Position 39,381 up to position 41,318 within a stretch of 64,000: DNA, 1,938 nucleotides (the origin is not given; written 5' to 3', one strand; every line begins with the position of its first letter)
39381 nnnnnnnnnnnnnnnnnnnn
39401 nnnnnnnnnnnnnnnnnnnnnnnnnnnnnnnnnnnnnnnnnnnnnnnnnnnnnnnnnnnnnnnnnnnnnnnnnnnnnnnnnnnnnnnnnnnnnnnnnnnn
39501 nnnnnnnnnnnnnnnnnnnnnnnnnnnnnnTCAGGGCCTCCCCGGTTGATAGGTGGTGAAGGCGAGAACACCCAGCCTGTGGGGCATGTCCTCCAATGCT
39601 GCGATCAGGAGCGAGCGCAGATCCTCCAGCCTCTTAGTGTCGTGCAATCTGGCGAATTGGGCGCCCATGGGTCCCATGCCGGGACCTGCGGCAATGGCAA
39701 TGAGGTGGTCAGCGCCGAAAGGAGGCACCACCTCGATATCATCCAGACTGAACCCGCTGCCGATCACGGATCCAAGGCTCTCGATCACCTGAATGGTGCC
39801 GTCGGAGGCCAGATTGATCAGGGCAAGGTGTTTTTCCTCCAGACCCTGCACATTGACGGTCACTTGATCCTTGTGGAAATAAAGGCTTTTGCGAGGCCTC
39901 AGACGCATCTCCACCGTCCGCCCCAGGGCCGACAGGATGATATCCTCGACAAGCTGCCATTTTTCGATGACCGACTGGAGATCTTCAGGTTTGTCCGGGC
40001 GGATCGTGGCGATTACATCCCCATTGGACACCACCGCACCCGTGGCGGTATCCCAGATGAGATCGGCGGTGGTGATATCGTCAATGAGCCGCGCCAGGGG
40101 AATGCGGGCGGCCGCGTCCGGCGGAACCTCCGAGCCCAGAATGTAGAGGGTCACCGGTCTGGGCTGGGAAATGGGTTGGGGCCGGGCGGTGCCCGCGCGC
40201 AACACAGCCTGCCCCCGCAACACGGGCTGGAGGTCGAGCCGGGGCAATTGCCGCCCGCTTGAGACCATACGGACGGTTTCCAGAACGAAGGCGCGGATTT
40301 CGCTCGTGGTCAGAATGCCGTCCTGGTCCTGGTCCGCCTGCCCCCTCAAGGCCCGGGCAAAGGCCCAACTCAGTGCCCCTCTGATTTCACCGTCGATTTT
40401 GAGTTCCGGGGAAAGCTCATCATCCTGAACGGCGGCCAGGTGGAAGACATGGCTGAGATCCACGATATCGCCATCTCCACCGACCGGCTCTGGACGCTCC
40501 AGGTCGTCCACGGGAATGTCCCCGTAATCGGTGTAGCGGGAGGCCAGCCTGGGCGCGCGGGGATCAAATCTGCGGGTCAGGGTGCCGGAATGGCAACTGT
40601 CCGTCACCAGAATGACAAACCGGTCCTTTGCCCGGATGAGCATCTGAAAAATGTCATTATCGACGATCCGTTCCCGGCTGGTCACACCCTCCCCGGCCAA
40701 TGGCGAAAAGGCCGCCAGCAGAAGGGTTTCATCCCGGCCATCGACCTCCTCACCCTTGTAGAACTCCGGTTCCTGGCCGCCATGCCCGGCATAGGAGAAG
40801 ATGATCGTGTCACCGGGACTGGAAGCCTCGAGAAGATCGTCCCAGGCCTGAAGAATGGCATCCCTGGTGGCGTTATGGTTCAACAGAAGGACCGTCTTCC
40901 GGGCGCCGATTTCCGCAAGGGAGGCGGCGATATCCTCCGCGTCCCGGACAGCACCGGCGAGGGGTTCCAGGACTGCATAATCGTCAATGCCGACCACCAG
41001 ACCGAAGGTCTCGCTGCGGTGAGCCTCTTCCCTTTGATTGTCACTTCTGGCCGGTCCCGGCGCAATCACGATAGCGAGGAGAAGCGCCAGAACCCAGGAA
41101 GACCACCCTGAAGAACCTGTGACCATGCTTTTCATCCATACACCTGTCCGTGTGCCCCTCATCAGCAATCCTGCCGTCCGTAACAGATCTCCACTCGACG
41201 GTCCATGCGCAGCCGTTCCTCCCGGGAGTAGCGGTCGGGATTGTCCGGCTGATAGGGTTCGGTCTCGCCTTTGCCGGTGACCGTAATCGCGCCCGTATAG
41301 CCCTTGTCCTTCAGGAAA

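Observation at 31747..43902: Cluster of four paralogous secreted caspase-like (peptidase C14) proteins with different fusion partners, flanked by envelope proteins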

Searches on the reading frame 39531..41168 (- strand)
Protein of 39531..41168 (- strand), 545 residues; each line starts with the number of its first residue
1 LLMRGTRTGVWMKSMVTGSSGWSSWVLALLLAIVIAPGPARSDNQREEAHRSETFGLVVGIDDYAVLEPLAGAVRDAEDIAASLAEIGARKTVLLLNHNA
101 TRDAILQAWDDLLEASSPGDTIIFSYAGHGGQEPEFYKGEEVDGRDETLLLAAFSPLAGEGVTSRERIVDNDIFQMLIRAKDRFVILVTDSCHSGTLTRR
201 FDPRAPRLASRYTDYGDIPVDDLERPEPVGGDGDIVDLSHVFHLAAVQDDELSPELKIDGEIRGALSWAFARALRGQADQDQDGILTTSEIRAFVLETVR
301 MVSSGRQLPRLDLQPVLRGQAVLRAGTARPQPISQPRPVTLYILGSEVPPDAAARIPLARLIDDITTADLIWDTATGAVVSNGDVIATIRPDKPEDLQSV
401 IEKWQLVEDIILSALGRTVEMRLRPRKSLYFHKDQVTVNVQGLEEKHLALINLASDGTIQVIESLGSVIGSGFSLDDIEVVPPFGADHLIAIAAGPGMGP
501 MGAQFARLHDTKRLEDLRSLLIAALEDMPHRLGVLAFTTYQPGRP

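Call 4: search_protein_families(library=pfam, proteins=[window:39531-41168:-], max_evalue=0.01)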
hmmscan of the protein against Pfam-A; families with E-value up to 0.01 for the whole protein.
window:39531-41168:- (545 aa): 1 family
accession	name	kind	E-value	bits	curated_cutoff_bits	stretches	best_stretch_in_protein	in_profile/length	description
PF00656.27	Peptidase_C14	-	2.5e-16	60.5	21.4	1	57-310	5-222/233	Caspase domain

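Call 34: find_homologous_proteins(query=window:39534-41135:-, max_evalue=1e-10)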
Query seq(534 aa) (534 aa): 345 proteins with E <= 1e-10 among 8000 candidates; the best 120 are listed.
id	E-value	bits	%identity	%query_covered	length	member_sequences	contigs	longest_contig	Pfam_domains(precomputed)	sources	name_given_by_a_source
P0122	0.0e+0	1175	100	100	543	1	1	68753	PF00656.28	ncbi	-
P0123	2.5e-100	355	41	91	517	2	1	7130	PF00656.28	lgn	-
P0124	3.9e-98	348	44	87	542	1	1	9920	PF00656.28,PF14326.12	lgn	-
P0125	4.0e-98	347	42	91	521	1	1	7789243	PF00656.28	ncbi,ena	-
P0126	6.2e-97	344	39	98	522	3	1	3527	PF00656.28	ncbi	-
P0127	6.6e-97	343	41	92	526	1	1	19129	PF00656.28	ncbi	-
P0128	1.1e-96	343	43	91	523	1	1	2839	PF00656.28,PF14326.12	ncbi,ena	-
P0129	4.0e-96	341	40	92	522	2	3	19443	PF00656.28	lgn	-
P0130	1.2e-95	339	44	83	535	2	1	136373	PF00656.28,PF14326.12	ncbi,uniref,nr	ncbi:caspase family protein [Azospirillum sp. TSO35-2]|uniref:caspase family protein n=1 Tax=Azospir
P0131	1.5e-95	339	42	87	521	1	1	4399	PF00656.28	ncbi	ncbi:MAG: caspase family protein [Pseudomonadota bacterium]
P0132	2.6e-95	338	44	84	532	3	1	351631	PF00656.28,PF14326.12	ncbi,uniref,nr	ncbi:DUF4384 domain-containing protein (plasmid) [Azospirillum sp. TSA2s]|uniref:caspase family prot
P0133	5.2e-95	337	40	92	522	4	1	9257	PF00656.28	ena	-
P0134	1.2e-94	336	39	92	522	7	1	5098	PF00656.28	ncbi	ncbi:MAG: caspase family protein [Pseudomonadota bacterium]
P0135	1.3e-94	336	41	89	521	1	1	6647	PF00656.28,PF14326.12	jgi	-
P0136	1.4e-94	336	41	92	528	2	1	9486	PF00656.28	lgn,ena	-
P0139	3.0e-93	331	44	83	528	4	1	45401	PF00656.28,PF14326.12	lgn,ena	-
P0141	1.6e-92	329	43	89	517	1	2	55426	PF00656.28,PF14326.12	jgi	-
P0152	6.6e-89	317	43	82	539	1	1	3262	PF00656.28,PF14326.12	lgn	-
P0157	1.5e-87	313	39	90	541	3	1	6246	PF00656.28,PF14326.12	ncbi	-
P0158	2.0e-87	312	38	92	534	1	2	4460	PF00656.28,PF14326.12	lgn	-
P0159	2.8e-87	312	41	83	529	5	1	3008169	PF00656.28,PF14326.12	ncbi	ncbi:caspase family protein [Azospirillum doebereinerae]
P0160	4.1e-87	311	40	92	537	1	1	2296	PF00656.28,PF14326.12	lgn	-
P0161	4.5e-87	311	40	91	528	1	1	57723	PF00656.28,PF14326.12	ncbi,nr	ncbi:MAG: caspase family protein [Gammaproteobacteria bacterium]|nr:caspase family protein [Gammapro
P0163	6.1e-87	311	41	83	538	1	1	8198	PF00656.28,PF14326.12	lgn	-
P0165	2.1e-86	309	40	91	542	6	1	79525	PF00656.28,PF14326.12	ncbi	ncbi:MAG: caspase family protein [Candidatus Competibacter sp.]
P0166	2.3e-86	309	43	82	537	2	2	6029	PF00656.28,PF14326.12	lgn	-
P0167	3.0e-86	308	41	83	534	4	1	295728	PF00656.28,PF14326.12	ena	-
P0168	3.6e-86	308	40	86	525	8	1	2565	PF00656.28,PF14326.12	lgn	-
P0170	1.1e-85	306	42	83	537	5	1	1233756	PF00656.28,PF14326.12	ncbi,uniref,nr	ncbi:hypothetical protein M2352_004490 [Azospirillum fermentarium]|uniref:caspase family protein n=1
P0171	1.2e-85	306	41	82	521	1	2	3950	PF00656.28,PF14326.12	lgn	-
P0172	1.3e-85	306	38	92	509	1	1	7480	PF00656.28,PF14326.12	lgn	-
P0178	5.6e-84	301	39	91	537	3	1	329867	PF00656.28,PF14326.12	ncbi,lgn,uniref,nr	ncbi:DUF4384 domain-containing protein [Azospirillum lipoferum]|uniref:DUF4384 domain-containing pro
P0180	4.6e-83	298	39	91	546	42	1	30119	PF00656.28,PF14326.12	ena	-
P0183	2.6e-82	295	37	96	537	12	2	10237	PF00656.28,PF14326.12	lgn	-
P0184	1.8e-81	293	39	93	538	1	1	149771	PF00656.28,PF14326.12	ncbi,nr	ncbi:DUF4384 domain-containing protein [Azospirillum sp. 412522]|nr:caspase family protein [Azospiri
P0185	2.9e-81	292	36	92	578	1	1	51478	PF00656.28,PF14326.12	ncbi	ncbi:metacaspase-1 [Azospirillaceae bacterium]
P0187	8.3e-81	290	38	91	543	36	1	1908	PF00656.28,PF14326.12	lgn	-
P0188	1.4e-80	290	39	91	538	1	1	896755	PF00656.28,PF14326.12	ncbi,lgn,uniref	ncbi:caspase family protein [Azospirillum melinis]|uniref:caspase family protein n=1 Tax=Azospirillu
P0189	1.6e-80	289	38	95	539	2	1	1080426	PF00656.28,PF14326.12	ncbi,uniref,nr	ncbi:hypothetical protein CRT60_19080 [Azospirillum palustre]|uniref:Uncharacterized protein n=1 Tax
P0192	4.8e-80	288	38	91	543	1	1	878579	PF00656.28,PF14326.12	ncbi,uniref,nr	ncbi:protein of unknown function [Azospirillum oryzae]|uniref:Uncharacterized protein n=1 Tax=Azospi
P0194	6.2e-80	287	37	95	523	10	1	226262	PF00656.28,PF14326.12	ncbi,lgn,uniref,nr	ncbi:caspase family protein [Azospirillum sp. Sh1]|uniref:caspase family protein n=1 Tax=Azospirillu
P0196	7.1e-80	287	38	95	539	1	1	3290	PF00656.28,PF14326.12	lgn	-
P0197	7.2e-80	287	39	91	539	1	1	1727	PF00656.28,PF14326.12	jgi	jgi:hypothetical protein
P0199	1.6e-79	286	39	95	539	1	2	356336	PF00656.28,PF14326.12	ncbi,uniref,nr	ncbi:DUF4384 domain-containing protein [Azospirillum melinis]|uniref:DUF4384 domain-containing prote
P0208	1.4e-78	283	38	90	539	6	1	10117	PF00656.28,PF14326.12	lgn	-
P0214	1.7e-77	279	37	82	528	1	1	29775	PF00656.28,PF14326.12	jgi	-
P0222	1.8e-76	276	48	49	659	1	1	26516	PF00656.28,PF14326.12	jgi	jgi:hypothetical protein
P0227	3.9e-76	275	38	93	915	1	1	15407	PF00691.26,PF00656.28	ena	-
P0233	4.5e-75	271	35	91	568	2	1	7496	PF00656.28,PF14326.12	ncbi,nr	ncbi:MAG: caspase family protein [Magnetococcales bacterium]|nr:caspase family protein [Magnetococca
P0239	1.9e-74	269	41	66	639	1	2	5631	PF00656.28,PF14326.12,PF13202.13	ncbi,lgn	ncbi:MAG: caspase family protein [Rhodospirillaceae bacterium]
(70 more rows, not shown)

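Call 36: search_protein_families(library=pfam, proteins=[P0227, P0239], max_evalue=1)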
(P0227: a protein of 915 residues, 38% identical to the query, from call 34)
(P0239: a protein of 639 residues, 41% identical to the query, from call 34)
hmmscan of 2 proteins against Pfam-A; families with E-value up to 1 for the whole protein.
P0227 (915 aa): 4 families
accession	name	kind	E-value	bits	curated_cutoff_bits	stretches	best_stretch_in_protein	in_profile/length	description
PF00691.25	OmpA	-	8.5e-13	48.9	27.2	1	215-294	2-84/98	OmpA family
PF00656.27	Peptidase_C14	-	2.4e-11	44.2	21.4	1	414-553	5-132/233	Caspase domain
PF14326.11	DUF4384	-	0.11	13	27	1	802-869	5-80/81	Domain of unknown function (DUF4384)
PF13202.12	EF-hand_5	-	0.21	11.6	25.9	1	638-656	7-25/25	EF hand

P0239 (639 aa): 9 families
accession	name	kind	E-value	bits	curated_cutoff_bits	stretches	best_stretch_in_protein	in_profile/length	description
PF00656.27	Peptidase_C14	-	2.3e-17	63.9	21.4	1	25-279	5-221/233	Caspase domain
PF14326.11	DUF4384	-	1.1e-08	35.4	27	1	519-591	4-80/81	Domain of unknown function (DUF4384)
PF13202.12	EF-hand_5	-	1.2e-05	25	25.9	1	248-264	8-24/25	EF hand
PF00036.39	EF-hand_1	-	0.0015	18.3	25.4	1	248-266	9-27/29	EF hand domain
PF13405.12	EF-hand_6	-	0.01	16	25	1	249-266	10-27/30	EF-hand domain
PF13499.12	EF-hand_7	-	0.025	15.4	30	1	249-267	12-30/67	EF-hand domain pair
PF14538.11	Raptor_N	-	0.034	14.4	27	1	82-103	82-103/151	Raptor N-terminal CASPase like domain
PF19760.4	DUF6247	-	0.062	13.9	26.9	0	459-505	22-64/99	Family of unknown function (DUF6247)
PF12770.12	CHAT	-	0.099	12.5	24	1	19-163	78-201/289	CHAT domain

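Call 55: search_protein_families(library=padloc, proteins=[window:39531-41168:-], max_evalue=0.001)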
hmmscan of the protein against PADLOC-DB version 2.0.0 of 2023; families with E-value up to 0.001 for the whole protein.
window:39531-41168:- (545 aa): 1 family
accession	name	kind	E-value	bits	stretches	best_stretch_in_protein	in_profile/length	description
PDLC02987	caspase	-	3e-20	70.9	1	53-266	2-155/453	-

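Call 56: search_protein_families(library=ncbifam, proteins=[window:39531-41168:-], max_evalue=0.001)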
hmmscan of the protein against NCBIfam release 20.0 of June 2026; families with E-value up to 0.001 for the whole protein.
window:39531-41168:- (545 aa): 1 family
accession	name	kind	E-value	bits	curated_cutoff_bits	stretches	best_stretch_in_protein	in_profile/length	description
NF047832.1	caspase_w_EACC1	subfamily_domain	1.4e-07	31.2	140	1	57-202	4-140/211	caspase, EACC1-associated type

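Call 64: predict_structure(alignment_id=A2)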
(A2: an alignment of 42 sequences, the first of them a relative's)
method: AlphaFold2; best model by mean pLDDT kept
length: 543 residues; sequences in the alignment: 42
mean_pLDDT: 86.5   pTM: 0.87
mean pLDDT of the five models: 86.5, 84.7, 83.3, 82.8, 82.7
residues with pLDDT >= 90: 335; 70-90: 135; 50-70: 55; < 50: 18
segments of 3 or more residues with pLDDT < 50: 1-18
pLDDT, mean of each block of 10 residues (from residue 1): 43 45 57 58 74 98 95 98 97 98 98 97 96 87 93 87 94 94 94 71 88 91 75 80 87 89 96 94 93 93 78 62 86 89 76 87 93 92 90 93 94 91 90 94 91 96 72 93 95 84 95 95 89 92 69
secondary structure, 60 per line:
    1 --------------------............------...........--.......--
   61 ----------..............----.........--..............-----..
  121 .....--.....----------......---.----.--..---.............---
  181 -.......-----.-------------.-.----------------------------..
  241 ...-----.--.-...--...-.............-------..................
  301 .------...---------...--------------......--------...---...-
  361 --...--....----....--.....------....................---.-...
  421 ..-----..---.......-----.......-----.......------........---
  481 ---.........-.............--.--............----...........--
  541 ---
elements in order: H21-32 H39-49 E52-58 H71-84 E89-94 H100-113 E119-125 E128-132 E143-148 E165-167 H168-177 E182-188 E239-243 E254-256 E259-261 H263-275 E283-285 H286-301 E308-310 E320-322 E337-342 E357-359 E368-371 E376-379 E382-386 H393-412 E418-422 E433-439 E445-451 E457-463 E470-477 E484-492 H494-506 H512-523 E528-538

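Call 71: search_solved_structures(query=window:39531-41162:-, max_evalue=0.01, show_alignments=1)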
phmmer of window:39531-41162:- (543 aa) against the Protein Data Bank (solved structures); distinct sequences matched with E-value up to 0.01: 7.
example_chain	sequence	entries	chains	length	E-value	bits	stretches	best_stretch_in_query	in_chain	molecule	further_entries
3bij_A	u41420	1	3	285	2.7e-11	46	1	71-198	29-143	Uncharacterized protein GSU0716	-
4f6o_A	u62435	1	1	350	3.7e-08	35.7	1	54-195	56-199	Metacaspase-1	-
7qp0_A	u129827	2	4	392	1.2e-07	34.1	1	54-195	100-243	Metacaspase-1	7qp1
4f6p_A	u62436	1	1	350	6.5e-07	31.6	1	54-195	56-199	Metacaspase-1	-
4afr_A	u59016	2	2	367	0.00095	21.1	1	54-195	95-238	METACASPASE | METACASPASE MCA2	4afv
4afp_A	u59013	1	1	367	0.002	20.1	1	54-195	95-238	METACASPASE MCA2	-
4af8_A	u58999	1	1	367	0.002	20.1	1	54-195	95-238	METACASPASE MCA2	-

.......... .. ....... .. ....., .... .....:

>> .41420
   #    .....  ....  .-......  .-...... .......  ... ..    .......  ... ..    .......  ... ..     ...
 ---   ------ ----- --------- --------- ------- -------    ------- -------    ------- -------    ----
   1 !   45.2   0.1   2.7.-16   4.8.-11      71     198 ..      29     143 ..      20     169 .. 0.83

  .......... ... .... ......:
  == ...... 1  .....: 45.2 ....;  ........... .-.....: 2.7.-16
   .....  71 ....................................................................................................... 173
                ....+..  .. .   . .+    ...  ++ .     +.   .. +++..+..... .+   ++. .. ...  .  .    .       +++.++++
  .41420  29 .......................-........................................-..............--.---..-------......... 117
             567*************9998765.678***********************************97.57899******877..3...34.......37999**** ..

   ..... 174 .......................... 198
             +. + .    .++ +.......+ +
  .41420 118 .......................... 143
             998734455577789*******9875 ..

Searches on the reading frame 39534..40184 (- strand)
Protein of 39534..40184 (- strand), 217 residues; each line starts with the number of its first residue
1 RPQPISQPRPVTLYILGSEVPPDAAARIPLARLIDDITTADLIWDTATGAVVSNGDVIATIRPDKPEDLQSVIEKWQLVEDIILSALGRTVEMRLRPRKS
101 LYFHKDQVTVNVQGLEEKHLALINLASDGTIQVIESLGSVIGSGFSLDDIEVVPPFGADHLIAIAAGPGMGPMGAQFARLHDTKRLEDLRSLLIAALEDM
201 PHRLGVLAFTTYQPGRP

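Call 36: search_protein_families(library=pfam, proteins=[window:39534-40184:-], max_evalue=1)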
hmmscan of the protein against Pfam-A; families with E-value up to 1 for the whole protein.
seq(217 aa): 2 families
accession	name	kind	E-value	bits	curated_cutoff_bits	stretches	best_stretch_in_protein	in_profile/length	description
PF14326.11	DUF4384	-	0.052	14.1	27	0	105-134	5-34/81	Domain of unknown function (DUF4384)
PF13180.12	PDZ_2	-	0.084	13.6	27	1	57-113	15-66/80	PDZ domain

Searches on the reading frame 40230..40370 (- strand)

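Call 36: search_protein_families(library=pfam, proteins=[window:40230-40370:-], max_evalue=1)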
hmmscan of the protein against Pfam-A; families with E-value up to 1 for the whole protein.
seq(47 aa): 5 families
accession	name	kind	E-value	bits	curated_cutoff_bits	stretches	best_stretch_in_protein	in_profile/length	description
PF13202.12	EF-hand_5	-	0.019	14.9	25.9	1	11-29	7-25/25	EF hand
PF00036.39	EF-hand_1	-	0.035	14.1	25.4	1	12-29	9-26/29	EF hand domain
PF13405.12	EF-hand_6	-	0.065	13.5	25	1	12-29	9-26/30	EF-hand domain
PF14788.12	EF-hand_10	-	0.16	12.4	27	1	4-29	22-47/50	EF hand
PF25578.1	EF-hand_STIM1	-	0.23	12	32.2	1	7-35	25-53/80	Stromal interaction molecule 1-like, EF-hand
